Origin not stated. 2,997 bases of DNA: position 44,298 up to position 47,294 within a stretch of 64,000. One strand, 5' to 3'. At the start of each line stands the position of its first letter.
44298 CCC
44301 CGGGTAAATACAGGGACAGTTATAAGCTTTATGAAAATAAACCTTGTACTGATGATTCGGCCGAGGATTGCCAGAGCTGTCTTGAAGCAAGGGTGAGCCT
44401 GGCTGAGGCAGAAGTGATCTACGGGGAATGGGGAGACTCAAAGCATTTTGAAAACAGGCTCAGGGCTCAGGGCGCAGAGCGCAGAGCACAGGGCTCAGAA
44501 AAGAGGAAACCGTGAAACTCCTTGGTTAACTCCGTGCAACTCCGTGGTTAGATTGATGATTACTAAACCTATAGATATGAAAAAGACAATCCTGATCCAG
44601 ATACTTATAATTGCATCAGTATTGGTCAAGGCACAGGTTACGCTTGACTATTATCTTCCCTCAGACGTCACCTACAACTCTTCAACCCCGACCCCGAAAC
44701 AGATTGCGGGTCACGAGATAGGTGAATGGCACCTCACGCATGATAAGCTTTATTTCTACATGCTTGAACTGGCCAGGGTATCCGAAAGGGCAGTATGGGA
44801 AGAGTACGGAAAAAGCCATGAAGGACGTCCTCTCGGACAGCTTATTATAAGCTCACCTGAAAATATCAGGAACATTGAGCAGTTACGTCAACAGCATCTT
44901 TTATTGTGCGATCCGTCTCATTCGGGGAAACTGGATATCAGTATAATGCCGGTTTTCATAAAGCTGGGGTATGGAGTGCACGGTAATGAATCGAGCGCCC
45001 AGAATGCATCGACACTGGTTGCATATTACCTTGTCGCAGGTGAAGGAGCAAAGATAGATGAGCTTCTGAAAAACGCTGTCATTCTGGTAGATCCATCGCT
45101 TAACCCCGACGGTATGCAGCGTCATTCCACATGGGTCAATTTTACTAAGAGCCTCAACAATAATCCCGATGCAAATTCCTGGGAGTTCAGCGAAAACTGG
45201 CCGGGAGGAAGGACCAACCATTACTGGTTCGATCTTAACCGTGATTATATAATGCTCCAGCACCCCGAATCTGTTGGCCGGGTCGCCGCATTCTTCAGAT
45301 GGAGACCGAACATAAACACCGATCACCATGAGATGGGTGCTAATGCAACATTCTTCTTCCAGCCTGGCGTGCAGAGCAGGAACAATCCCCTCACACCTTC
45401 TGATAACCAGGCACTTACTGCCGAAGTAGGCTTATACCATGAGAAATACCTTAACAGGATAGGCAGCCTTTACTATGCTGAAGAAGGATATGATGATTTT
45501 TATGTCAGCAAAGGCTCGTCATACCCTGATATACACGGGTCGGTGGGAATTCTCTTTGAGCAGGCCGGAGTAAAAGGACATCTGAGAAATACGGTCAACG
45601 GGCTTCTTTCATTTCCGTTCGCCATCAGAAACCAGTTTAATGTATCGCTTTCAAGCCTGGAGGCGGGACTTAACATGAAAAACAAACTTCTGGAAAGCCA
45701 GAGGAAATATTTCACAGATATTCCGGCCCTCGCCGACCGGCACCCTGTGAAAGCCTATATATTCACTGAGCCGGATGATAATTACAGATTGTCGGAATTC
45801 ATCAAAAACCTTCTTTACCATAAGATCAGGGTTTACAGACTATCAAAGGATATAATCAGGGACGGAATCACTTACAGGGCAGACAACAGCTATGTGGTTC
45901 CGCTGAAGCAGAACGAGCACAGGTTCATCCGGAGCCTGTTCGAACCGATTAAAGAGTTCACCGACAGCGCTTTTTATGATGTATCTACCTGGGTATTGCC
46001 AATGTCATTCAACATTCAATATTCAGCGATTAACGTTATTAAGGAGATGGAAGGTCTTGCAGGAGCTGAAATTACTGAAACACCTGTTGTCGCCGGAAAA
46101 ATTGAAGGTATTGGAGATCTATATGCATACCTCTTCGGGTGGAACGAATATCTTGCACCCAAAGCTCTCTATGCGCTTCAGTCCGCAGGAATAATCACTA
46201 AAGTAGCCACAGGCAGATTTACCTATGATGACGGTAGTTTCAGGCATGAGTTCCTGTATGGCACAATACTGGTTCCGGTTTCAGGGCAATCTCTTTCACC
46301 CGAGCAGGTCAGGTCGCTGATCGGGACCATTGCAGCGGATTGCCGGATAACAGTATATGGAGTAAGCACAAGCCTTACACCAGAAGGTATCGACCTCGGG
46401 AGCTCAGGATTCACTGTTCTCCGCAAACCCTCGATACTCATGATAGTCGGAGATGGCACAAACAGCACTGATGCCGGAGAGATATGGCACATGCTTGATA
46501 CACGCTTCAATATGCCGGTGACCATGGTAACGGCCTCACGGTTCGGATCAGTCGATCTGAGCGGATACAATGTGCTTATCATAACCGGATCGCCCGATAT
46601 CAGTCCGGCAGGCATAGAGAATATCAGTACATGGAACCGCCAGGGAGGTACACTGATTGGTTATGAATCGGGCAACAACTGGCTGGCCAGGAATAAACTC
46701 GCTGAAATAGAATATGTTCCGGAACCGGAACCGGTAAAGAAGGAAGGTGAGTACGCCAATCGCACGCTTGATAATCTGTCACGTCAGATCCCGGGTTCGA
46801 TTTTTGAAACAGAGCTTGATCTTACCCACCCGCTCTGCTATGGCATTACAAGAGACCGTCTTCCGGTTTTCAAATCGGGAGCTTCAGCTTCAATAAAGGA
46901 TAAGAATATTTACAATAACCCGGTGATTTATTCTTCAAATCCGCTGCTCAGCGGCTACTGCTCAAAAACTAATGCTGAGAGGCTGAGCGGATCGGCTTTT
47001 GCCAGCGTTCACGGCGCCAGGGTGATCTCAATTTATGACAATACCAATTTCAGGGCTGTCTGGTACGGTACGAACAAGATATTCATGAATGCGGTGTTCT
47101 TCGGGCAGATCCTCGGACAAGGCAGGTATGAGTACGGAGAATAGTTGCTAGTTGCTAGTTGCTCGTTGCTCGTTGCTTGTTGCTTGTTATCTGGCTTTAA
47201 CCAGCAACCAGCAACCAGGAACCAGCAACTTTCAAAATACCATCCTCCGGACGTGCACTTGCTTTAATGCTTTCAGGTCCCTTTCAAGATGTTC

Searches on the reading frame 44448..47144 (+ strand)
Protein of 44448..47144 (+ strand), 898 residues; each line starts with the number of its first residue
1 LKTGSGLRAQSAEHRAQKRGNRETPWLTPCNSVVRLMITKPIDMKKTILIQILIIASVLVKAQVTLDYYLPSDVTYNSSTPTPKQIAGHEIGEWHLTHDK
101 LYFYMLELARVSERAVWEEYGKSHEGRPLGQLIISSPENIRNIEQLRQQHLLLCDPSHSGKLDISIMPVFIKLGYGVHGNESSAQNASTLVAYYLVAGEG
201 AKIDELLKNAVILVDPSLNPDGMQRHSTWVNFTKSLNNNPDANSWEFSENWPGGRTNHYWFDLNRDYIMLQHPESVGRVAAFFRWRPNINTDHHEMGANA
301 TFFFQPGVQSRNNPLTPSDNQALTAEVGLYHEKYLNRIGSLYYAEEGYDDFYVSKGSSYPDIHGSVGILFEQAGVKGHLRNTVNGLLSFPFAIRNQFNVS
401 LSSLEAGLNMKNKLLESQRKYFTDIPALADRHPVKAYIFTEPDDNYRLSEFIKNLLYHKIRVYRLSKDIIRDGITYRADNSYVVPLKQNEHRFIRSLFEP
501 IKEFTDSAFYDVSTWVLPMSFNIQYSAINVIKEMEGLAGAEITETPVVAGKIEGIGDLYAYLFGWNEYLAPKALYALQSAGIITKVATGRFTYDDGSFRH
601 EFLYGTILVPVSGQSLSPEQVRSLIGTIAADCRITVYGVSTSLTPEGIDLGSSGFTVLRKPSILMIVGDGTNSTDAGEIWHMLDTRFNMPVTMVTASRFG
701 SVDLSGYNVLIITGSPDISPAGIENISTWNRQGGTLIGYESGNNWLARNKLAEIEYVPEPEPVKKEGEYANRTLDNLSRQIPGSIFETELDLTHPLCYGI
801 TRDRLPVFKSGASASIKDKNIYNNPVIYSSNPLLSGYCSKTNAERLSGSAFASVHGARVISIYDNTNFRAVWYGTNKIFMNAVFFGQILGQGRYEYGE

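Call 46: search_protein_families(library=ncbifam, proteins=[window:44448-47144:+], max_evalue=0.00001)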
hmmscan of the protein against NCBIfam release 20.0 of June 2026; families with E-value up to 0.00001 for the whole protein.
window:44448-47144:+ (898 aa): 0 families

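Call 48: search_protein_families(library=pfam, proteins=[window:44448-47144:+], max_evalue=0.00001)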
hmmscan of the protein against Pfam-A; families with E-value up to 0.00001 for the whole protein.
window:44448-47144:+ (898 aa): 1 family
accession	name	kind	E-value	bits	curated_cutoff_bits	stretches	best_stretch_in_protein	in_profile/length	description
PF00246.29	Peptidase_M14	-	2.7e-13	50.6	21.6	1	110-267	11-133/286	Zinc carboxypeptidase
